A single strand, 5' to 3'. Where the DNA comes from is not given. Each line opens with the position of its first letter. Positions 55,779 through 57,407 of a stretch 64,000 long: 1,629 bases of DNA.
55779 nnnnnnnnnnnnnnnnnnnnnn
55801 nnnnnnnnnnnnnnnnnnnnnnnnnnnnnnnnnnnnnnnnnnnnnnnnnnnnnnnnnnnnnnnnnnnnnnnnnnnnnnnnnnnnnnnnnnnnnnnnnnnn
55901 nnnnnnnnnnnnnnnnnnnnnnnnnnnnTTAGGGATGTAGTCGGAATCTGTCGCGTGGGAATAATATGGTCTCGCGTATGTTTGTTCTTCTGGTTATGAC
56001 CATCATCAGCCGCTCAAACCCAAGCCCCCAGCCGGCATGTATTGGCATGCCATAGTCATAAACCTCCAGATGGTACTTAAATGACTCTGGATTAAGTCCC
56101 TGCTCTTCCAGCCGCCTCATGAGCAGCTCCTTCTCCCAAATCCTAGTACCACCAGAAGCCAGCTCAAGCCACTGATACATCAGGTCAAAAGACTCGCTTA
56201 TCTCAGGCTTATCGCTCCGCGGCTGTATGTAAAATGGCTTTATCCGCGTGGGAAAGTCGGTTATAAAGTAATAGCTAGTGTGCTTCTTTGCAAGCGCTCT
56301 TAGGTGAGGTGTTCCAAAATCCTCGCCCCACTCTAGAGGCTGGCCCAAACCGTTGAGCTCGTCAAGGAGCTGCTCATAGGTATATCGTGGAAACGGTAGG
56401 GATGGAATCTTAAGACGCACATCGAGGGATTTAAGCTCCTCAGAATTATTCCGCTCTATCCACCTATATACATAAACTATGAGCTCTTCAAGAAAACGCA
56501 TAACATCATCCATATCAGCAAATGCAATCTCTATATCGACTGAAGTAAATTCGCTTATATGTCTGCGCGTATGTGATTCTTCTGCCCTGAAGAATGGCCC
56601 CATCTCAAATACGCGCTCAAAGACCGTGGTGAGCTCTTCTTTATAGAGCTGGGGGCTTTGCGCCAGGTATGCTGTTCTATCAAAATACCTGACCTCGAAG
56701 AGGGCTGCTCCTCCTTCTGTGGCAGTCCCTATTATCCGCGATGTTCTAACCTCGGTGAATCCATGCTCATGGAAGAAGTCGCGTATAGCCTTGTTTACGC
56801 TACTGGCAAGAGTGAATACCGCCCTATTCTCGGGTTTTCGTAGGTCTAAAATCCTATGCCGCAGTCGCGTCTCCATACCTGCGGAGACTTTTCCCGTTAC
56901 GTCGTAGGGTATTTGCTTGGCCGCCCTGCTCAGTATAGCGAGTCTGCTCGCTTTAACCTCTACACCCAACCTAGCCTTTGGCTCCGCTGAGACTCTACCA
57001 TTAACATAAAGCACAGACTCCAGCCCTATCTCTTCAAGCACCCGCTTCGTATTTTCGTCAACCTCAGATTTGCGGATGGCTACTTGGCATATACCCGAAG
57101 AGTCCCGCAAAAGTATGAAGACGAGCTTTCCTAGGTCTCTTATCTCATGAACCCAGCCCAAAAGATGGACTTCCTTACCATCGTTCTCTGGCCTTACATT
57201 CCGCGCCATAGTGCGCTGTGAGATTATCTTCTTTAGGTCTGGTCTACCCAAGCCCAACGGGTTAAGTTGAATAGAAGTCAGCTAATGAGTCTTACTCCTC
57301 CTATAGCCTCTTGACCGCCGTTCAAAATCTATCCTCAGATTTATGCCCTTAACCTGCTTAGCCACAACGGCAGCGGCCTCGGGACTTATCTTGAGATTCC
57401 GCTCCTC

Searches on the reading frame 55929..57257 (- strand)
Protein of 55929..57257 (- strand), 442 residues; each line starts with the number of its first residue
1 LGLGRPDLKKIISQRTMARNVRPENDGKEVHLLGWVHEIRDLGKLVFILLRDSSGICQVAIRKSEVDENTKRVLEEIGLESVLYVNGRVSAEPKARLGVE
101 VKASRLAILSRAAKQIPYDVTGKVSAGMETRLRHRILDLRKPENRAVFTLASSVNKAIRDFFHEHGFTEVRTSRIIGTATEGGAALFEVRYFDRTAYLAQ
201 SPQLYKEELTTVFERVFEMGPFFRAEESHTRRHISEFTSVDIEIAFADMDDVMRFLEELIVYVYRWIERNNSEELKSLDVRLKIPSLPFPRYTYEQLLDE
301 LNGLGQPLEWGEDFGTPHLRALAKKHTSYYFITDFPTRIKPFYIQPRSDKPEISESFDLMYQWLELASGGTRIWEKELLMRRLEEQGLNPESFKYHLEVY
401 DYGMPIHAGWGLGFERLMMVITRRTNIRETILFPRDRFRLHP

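Call 7: search_protein_families(library=pfam, proteins=[window:55929-57257:-], max_evalue=0.001)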
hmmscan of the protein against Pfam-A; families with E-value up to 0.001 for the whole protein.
window:55929-57257:- (442 aa): 3 families
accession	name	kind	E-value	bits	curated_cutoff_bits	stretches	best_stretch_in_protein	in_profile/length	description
PF00152.25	tRNA-synt_2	-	5.6e-85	285.5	25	1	128-436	2-307/308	tRNA synthetases class II (D, K and N)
PF01336.31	tRNA_anti-codon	-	1.2e-12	48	27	1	31-107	2-73/75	OB-fold nucleic acid binding domain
PF01409.25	tRNA-synt_2d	-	0.00021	21.3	19.8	0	408-429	213-234/246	tRNA synthetases class II core domain (F)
